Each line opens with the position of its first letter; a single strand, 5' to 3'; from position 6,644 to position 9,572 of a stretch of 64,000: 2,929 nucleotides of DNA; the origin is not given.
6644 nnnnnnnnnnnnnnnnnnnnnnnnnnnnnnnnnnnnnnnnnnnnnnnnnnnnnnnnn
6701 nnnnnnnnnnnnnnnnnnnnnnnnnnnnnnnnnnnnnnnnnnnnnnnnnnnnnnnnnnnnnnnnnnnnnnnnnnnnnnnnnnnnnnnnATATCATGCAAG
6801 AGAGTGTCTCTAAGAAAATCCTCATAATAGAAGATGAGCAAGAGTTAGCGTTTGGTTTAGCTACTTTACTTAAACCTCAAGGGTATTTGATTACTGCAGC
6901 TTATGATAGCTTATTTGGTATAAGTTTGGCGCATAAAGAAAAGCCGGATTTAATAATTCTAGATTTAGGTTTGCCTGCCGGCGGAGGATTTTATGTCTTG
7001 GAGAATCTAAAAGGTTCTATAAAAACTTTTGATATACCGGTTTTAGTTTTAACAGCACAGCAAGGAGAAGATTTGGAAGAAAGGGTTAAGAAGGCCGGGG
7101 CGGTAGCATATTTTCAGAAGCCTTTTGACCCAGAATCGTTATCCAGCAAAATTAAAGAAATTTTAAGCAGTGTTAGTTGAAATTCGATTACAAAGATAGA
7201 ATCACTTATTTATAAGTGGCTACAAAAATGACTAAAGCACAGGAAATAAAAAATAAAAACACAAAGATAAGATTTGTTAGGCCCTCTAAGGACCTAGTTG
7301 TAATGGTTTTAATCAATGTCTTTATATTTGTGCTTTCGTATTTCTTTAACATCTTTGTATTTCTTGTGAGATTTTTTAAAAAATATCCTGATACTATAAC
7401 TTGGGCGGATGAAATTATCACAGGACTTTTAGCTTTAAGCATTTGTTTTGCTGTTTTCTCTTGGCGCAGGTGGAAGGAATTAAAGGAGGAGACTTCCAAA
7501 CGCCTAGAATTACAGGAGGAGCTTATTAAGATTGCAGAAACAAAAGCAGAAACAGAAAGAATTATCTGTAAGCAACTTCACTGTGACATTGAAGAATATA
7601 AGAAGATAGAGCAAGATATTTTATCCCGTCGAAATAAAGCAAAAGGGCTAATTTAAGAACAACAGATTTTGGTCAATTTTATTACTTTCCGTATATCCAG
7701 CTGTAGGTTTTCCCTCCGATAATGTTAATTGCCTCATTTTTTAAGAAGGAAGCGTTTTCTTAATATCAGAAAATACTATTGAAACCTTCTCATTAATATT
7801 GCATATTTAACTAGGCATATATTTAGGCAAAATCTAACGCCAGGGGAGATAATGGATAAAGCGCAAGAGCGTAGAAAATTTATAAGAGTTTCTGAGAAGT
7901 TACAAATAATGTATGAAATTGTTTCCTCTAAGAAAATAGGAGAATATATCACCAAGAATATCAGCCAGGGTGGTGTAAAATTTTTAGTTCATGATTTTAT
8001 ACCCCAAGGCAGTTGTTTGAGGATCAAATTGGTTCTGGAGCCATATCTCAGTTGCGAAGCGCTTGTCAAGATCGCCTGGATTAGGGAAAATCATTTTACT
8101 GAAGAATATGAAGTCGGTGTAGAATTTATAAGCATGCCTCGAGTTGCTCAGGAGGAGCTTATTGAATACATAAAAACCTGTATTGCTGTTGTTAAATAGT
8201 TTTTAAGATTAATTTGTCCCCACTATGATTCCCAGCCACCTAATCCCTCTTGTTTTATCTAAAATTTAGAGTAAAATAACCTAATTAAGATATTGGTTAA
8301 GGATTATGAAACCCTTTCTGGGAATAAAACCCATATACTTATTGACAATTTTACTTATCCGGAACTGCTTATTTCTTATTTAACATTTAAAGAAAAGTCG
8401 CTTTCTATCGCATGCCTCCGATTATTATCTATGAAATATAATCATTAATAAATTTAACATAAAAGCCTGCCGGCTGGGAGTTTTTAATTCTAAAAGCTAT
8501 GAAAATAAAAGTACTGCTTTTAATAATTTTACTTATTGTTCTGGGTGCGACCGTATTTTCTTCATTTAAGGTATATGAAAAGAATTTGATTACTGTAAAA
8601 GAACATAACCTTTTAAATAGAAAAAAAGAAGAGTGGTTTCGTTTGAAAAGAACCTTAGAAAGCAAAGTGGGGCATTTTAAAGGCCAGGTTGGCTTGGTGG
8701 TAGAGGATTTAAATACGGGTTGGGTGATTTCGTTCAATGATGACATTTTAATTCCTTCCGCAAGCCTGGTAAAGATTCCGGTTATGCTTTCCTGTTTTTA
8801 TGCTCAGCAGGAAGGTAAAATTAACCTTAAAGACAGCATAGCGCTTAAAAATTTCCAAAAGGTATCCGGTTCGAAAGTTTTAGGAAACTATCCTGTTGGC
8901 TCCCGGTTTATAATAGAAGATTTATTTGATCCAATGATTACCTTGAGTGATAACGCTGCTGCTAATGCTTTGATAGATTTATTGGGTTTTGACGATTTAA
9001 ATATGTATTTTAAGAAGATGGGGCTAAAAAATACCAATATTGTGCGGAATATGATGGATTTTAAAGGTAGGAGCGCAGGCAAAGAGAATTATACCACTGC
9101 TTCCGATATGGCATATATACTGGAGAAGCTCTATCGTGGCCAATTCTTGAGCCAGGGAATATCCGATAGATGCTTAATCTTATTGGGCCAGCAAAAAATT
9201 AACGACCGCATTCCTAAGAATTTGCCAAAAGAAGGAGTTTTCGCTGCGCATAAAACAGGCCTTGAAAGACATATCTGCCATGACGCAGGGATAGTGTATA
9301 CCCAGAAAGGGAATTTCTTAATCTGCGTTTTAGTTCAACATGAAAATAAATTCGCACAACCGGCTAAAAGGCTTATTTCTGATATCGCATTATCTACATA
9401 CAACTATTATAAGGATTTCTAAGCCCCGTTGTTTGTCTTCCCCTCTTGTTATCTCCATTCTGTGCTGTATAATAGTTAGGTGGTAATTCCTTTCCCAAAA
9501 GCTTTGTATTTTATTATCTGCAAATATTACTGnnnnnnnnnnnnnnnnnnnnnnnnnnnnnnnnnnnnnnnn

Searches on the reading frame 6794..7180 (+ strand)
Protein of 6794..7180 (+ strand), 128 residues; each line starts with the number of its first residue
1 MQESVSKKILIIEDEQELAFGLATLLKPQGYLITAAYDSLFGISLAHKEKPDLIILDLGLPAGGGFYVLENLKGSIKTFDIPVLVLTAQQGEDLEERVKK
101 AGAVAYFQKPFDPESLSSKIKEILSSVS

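Call 8: search_protein_families(library=pfam, proteins=[window:6794-7180:+])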
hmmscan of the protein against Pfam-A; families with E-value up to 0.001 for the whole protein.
window:6794-7180:+ (128 aa): 1 family
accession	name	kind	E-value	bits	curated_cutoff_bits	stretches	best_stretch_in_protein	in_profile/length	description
PF00072.30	Response_reg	-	2.7e-21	76.3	30.2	1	9-120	1-110/111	Response regulator receiver domain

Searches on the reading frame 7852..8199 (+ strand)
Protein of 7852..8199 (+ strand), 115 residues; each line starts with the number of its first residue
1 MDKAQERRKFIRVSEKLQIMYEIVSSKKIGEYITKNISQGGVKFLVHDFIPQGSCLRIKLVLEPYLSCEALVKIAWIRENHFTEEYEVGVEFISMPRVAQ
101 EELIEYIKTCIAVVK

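Call 8: search_protein_families(library=pfam, proteins=[window:7852-8199:+])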
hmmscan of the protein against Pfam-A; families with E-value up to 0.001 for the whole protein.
window:7852-8199:+ (115 aa): 1 family
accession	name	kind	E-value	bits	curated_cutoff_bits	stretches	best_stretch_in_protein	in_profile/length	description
PF07238.19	PilZ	-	1.1e-10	42.2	22.5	1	6-107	1-100/102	PilZ domain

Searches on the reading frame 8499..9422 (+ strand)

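Call 8: search_protein_families(library=pfam, proteins=[window:8499-9422:+])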
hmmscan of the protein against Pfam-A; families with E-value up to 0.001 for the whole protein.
window:8499-9422:+ (307 aa): 2 families
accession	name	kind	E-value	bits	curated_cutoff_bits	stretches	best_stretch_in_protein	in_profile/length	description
PF13354.11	Beta-lactamase2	-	7e-57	192.6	22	1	65-279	1-214/214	Beta-lactamase enzyme family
PF00768.25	Peptidase_S11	-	2.2e-08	34.3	27.6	1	67-214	16-168/239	D-alanyl-D-alanine carboxypeptidase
